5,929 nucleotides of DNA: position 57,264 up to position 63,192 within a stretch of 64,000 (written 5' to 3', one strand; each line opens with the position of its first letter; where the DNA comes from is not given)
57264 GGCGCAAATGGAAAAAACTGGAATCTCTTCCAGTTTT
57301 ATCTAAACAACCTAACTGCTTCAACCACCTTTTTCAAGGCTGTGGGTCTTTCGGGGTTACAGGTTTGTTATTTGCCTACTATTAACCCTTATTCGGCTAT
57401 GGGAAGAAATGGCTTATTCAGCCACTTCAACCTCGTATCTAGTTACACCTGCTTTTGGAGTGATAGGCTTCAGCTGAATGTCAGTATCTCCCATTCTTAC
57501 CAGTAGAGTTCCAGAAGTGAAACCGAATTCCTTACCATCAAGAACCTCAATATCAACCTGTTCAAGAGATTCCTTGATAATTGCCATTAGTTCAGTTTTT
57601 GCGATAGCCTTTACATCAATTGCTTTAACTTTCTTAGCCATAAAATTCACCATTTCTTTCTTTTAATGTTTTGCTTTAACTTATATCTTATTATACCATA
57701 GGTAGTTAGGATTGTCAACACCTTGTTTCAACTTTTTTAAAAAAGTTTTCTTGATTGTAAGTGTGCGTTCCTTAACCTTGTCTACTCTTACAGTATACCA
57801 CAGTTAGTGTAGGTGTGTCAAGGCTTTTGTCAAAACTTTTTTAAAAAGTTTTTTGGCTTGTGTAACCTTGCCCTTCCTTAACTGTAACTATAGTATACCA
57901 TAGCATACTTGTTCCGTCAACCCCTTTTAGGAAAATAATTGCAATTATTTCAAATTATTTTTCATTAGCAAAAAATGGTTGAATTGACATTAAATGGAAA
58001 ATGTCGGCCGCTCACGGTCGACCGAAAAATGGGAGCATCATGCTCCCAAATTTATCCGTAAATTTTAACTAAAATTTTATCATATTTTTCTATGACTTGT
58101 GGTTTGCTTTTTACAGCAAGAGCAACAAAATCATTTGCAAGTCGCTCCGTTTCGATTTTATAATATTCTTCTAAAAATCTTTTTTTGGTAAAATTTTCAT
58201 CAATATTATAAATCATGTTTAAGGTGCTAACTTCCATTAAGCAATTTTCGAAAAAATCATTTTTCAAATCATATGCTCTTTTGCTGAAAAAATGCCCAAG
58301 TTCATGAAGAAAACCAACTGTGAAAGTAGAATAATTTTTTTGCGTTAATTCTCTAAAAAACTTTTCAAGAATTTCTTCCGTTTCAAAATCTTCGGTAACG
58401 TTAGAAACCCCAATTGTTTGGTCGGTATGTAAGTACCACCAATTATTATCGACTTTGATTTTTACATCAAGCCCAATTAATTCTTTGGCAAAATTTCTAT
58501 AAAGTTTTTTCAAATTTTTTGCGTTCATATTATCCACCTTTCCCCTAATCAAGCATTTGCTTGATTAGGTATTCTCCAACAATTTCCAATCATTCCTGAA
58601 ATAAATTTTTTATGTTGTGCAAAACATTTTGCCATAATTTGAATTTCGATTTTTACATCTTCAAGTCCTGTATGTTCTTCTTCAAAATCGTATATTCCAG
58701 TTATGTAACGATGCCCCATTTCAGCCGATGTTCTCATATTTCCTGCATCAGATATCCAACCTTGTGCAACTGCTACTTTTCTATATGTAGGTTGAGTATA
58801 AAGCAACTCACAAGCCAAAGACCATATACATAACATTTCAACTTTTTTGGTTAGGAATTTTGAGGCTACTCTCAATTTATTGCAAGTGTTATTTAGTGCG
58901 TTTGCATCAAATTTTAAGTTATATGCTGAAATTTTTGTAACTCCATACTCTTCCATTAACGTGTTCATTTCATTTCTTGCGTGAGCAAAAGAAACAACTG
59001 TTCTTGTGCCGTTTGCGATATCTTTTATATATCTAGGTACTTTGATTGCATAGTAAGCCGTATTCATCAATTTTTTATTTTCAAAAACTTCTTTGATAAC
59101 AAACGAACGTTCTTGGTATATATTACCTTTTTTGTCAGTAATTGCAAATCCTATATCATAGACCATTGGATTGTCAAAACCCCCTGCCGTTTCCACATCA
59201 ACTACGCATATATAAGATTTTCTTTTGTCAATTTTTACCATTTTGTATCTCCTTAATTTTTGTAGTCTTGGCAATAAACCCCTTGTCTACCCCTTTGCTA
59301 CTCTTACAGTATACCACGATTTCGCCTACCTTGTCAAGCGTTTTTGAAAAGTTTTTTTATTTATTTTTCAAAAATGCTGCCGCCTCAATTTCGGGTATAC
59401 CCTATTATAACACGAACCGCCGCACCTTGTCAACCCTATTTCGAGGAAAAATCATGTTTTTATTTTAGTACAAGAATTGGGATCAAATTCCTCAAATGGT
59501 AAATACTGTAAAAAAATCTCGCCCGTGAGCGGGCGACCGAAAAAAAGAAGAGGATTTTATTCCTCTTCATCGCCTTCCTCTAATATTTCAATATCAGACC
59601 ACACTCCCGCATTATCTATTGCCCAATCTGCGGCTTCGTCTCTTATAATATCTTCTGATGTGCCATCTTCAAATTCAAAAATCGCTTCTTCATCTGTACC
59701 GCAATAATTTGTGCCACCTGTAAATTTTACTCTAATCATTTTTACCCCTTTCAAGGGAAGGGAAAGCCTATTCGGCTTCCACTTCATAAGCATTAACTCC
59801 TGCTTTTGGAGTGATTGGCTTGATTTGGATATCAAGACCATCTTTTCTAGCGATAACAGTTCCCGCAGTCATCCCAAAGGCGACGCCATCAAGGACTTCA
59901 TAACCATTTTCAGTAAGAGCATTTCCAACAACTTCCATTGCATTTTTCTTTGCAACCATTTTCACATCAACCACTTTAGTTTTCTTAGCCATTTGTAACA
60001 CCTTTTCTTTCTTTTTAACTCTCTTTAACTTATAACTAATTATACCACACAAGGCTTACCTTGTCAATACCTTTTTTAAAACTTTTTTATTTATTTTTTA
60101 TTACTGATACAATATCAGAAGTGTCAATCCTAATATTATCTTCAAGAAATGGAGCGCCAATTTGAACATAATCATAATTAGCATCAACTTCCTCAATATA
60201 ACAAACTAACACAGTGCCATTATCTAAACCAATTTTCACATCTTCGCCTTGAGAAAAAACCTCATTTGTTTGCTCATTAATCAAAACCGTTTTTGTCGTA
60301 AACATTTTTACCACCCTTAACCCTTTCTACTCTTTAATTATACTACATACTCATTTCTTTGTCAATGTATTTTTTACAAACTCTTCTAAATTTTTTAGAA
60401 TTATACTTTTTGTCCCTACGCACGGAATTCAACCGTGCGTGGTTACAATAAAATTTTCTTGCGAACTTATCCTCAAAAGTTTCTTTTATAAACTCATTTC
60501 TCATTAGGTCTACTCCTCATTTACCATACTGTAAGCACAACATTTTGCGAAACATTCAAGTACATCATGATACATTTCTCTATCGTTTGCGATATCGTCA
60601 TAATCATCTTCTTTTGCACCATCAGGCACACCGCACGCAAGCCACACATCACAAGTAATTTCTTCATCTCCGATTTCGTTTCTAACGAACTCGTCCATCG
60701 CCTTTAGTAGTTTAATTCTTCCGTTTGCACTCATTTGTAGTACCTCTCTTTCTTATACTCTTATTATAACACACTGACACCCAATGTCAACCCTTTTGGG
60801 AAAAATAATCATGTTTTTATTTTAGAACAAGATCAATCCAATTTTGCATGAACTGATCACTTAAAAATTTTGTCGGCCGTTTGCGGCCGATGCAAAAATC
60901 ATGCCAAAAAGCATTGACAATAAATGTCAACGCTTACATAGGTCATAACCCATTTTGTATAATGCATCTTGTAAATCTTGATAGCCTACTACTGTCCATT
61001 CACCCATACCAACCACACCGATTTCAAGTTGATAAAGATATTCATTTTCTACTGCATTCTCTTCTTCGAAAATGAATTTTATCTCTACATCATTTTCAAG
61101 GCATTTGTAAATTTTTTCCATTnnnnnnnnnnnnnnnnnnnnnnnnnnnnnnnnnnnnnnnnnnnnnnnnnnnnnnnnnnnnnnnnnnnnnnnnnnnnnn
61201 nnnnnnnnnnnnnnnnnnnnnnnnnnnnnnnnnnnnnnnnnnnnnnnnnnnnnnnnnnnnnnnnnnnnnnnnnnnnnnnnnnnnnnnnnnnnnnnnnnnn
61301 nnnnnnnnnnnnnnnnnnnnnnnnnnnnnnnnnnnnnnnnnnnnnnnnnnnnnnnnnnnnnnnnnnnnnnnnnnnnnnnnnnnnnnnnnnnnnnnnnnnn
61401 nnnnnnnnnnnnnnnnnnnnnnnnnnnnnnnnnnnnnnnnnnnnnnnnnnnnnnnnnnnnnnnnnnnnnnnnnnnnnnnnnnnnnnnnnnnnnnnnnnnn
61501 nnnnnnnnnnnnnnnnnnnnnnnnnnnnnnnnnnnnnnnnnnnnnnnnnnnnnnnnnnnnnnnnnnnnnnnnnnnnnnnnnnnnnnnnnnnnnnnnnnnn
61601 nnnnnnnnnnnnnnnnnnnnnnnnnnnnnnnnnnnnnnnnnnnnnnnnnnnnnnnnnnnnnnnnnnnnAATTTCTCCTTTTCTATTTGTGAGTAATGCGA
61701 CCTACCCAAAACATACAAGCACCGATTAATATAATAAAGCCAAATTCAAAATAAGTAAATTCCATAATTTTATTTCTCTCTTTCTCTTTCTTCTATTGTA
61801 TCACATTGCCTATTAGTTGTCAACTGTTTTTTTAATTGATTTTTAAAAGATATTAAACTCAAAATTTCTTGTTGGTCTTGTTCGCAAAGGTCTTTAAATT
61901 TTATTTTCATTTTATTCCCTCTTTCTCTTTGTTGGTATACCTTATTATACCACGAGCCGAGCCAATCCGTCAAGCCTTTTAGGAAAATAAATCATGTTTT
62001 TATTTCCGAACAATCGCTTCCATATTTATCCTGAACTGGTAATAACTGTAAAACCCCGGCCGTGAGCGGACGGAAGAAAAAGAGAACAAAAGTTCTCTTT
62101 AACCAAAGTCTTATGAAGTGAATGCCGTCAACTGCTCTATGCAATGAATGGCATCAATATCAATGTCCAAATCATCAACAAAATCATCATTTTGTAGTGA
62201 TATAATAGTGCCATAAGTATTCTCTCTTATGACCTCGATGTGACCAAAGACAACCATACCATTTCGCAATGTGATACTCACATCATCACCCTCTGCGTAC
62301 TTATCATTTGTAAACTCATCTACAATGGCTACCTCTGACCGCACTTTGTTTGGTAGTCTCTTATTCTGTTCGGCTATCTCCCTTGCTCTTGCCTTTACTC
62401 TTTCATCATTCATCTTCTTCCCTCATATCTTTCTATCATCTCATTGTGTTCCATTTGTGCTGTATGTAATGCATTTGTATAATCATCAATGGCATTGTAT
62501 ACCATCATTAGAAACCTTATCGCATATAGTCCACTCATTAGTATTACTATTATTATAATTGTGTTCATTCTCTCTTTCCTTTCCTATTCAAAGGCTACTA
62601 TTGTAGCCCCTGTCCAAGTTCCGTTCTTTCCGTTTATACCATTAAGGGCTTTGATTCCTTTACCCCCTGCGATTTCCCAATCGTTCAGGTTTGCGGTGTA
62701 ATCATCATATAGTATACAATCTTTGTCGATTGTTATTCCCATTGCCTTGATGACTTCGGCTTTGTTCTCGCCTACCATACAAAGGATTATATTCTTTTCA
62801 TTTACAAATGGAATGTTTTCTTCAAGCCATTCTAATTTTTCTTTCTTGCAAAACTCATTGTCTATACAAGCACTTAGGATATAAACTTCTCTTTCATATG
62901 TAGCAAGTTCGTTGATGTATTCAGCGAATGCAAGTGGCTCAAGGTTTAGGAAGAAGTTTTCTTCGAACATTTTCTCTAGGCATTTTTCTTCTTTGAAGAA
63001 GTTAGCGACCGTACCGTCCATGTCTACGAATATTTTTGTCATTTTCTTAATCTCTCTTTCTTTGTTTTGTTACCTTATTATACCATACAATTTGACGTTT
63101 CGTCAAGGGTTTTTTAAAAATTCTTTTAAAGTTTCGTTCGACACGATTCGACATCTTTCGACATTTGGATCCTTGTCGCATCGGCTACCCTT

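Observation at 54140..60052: Four-copy paralogous family of ~75-aa proteins, each under its own strong promoter, in the early region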

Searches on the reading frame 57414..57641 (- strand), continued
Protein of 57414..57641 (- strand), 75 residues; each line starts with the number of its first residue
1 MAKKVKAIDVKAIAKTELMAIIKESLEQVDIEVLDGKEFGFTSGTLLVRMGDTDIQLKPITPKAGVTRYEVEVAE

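Call 78: search_protein_families(library=padloc, proteins=[P0163, L021:6925-7719:+, L021:7819-8004:+, L021:3347-5884:+, L021:5877-6914:+, P0203, window:57414-57641:-], max_evalue=0.01)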
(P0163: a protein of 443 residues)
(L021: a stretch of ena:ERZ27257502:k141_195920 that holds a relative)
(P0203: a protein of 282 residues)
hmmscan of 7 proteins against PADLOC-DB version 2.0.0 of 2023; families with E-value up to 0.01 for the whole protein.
P0163 (443 aa): 0 families

L021:6925-7719:+ (264 aa): 0 families

L021:7819-8004:+ (61 aa): 0 families

L021:3347-5884:+ (845 aa): 12 families
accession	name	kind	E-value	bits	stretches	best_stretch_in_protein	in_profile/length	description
PDLC03448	REase_II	-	1.8e-18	64.1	2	421-645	285-501/857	Type II restriction enzyme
PDLC03547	REase_II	-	2.8e-17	60.5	1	573-753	248-450/585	Type II restriction enzyme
PDLC04819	PDC-S02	-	4.7e-16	56.9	1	407-517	12-126/334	-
PDLC04815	PDC-S02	-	1.1e-12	45.9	1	400-512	3-118/346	-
PDLC04806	PDC-S02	-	2.9e-08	31.4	1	413-513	16-123/324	-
PDLC03920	MkoA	-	5.5e-07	26.3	1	566-625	609-666/1112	-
PDLC04140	mad8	-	6.7e-06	23.8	1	589-637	26-70/314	mads_8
PDLC04547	PDC-M26A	-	0.00027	17.6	1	584-707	326-442/724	-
PDLC02196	IetA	-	0.0014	16.1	1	554-613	86-145/374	-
PDLC04232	IetA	-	0.0031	15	1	572-615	97-141/330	-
PDLC00915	TRIP13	-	0.0033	14.9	1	588-626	61-99/302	TRIP13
PDLC03921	MkoA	-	0.0054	12.4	1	535-626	995-1078/1607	-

L021:5877-6914:+ (345 aa): 0 families

P0203 (282 aa): 0 families

window:57414-57641:- (75 aa): 0 families

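Call 80: search_protein_families(library=pfam, proteins=[P0163, P0203, L021:6925-7719:+, L021:7819-8004:+, L021:2985-3248:+], max_evalue=0.01)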
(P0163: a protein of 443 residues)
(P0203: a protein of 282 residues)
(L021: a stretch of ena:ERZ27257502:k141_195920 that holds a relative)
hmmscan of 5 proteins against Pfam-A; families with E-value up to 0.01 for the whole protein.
P0163 (443 aa): 0 families

P0203 (282 aa): 0 families

L021:6925-7719:+ (264 aa): 1 family
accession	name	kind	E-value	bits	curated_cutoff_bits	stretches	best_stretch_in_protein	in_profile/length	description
PF21196.3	PcrA_UvrD_tudor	-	0.0012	19.1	23.9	1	6-27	1-22/48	PcrA/UvrD tudor domain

L021:7819-8004:+ (61 aa): 0 families

L021:2985-3248:+ (87 aa): 0 families

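Call 81: predict_structure(protein=P0203)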
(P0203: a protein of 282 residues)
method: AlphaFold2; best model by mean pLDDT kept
length: 282 residues; sequences in the alignment: 1
mean_pLDDT: 37.3   pTM: 0.30
mean pLDDT of the five models: 37.3, 36.1, 33.6, 31.9, 29.7
residues with pLDDT >= 90: 0; 70-90: 0; 50-70: 4; < 50: 278
segments of 3 or more residues with pLDDT < 50: 1-36, 39-137, 142-282
pLDDT, mean of each block of 10 residues (from residue 1): 26 32 36 46 45 41 39 35 42 38 41 43 39 47 46 36 35 37 28 24 30 36 45 37 35 40 38 31 24
secondary structure, 60 per line:
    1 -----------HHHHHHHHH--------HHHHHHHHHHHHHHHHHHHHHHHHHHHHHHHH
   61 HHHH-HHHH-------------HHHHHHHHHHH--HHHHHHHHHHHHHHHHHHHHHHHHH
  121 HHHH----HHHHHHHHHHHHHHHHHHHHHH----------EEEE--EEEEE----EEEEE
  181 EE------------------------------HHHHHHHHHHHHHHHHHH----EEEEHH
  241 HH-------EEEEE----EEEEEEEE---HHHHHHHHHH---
elements in order: H12-20 H29-64 H66-69 H83-93 H96-124 H129-150 E161-164 E167-171 E176-182 H213-230 E235-238 H239-242 E250-254 E259-266 H270-279
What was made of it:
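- Tried and rejected: AF2 of the natural two-domain fusion P0203, run to see a pseudo-dimer, failed without an alignment (pLDDT 37, call 81).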

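Call 82: find_encoding_contigs(protein=P0195, flank=8000, max_places=2)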
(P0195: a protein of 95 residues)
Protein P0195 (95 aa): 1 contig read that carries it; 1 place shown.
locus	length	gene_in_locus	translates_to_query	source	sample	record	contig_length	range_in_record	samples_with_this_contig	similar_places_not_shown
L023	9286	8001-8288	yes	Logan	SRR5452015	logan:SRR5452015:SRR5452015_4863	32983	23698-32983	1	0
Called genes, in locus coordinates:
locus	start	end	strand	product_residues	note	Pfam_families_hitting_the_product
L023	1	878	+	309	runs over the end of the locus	-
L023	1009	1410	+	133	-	-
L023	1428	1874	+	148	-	-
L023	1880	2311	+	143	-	-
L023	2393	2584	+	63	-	-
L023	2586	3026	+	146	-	-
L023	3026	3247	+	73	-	-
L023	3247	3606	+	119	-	-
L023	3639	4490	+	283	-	-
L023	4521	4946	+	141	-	-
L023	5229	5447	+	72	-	-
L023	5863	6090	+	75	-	-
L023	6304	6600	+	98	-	-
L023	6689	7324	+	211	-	-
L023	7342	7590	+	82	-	-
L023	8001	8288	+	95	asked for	-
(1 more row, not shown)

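Call 83: find_encoding_contigs(protein=P0199, flank=8000, max_places=2)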
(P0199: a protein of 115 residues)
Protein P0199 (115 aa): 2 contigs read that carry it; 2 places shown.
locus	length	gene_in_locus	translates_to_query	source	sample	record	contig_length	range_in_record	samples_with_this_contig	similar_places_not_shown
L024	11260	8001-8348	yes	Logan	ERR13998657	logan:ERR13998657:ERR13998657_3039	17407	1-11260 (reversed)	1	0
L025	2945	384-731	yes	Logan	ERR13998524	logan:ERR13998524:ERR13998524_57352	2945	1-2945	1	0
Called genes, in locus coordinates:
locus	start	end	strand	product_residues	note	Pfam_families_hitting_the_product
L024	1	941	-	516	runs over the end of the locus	-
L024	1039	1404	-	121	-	-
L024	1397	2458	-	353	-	-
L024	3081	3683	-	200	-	-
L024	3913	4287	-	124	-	-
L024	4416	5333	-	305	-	PF05265:DUF723 (faint), PF14311:DUF4379 (faint), PF26783:DUF8255 (faint)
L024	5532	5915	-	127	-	-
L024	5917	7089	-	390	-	PF27269:YonG_N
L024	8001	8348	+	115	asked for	-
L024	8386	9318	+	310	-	-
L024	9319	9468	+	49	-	-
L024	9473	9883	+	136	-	-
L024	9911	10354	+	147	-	-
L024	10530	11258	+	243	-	?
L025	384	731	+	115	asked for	-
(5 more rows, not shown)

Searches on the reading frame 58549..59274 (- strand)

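Call 38: search_protein_families(library=pfam, proteins=[window:58549-59274:-], max_evalue=0.01)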
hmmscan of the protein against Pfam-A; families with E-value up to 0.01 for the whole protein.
window:58549-59274:- (241 aa): 0 families

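Call 39: search_protein_families(library=phrogs, proteins=[window:58549-59274:-], max_evalue=0.001)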
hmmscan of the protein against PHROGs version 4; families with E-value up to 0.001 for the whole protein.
window:58549-59274:- (241 aa): 2 families
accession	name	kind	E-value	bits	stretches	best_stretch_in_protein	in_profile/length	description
phrog_20187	-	unknown function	4.1e-54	184.9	1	14-240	2-253/272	-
phrog_192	-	DNA, RNA and nucleotide metabolism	3.5e-06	27.6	1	8-213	94-266/397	DNA polymerase exonuclease subunit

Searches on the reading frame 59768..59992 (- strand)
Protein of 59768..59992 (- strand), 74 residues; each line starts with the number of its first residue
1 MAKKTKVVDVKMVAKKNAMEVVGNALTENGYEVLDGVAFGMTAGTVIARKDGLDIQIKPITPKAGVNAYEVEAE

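Call 7: search_protein_families(library=pfam, proteins=[window:59768-59992:-], max_evalue=1)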
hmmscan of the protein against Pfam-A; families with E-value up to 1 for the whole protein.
window:59768-59992:- (74 aa): 0 families

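Call 8: search_protein_families(library=phrogs, proteins=[window:59768-59992:-], max_evalue=1)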
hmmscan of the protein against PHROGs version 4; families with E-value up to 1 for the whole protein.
window:59768-59992:- (74 aa): 1 family
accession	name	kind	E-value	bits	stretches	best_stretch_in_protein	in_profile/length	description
phrog_36151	-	unknown function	0.019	16.2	1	3-68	45-110/160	-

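Call 55: search_protein_families(library=ncbifam, proteins=[window:59768-59992:-], max_evalue=1)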
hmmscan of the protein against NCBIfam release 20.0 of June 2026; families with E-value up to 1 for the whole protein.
window:59768-59992:- (74 aa): 0 families

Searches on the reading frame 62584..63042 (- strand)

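Call 38: search_protein_families(library=pfam, proteins=[window:62584-63042:-], max_evalue=0.01)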
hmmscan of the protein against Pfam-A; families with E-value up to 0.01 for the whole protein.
window:62584-63042:- (152 aa): 1 family
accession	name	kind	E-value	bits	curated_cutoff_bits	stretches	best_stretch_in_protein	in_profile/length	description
PF06941.18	NT5C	-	1.1e-10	42.1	24.8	1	24-89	56-122/180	5' nucleotidase, deoxy (Pyrimidine), cytosolic type C protein (NT5C)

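Call 39: search_protein_families(library=phrogs, proteins=[window:62584-63042:-], max_evalue=0.001)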
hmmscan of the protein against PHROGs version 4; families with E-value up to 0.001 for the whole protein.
window:62584-63042:- (152 aa): 4 families
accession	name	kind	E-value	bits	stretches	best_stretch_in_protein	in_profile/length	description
phrog_2643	-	moron, auxiliary metabolic gene and host takeover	1.7e-13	51.6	1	20-131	43-155/182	5'-3' deoxyribonucleotidase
phrog_420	-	unknown function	4.3e-13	50.4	1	19-131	68-174/267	unknown function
phrog_415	-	other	0.00012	22.8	1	4-130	24-162/218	polynucleotide kinase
phrog_1238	-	moron, auxiliary metabolic gene and host takeover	0.00068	20.3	1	2-115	23-111/155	phosphoheptose isomerase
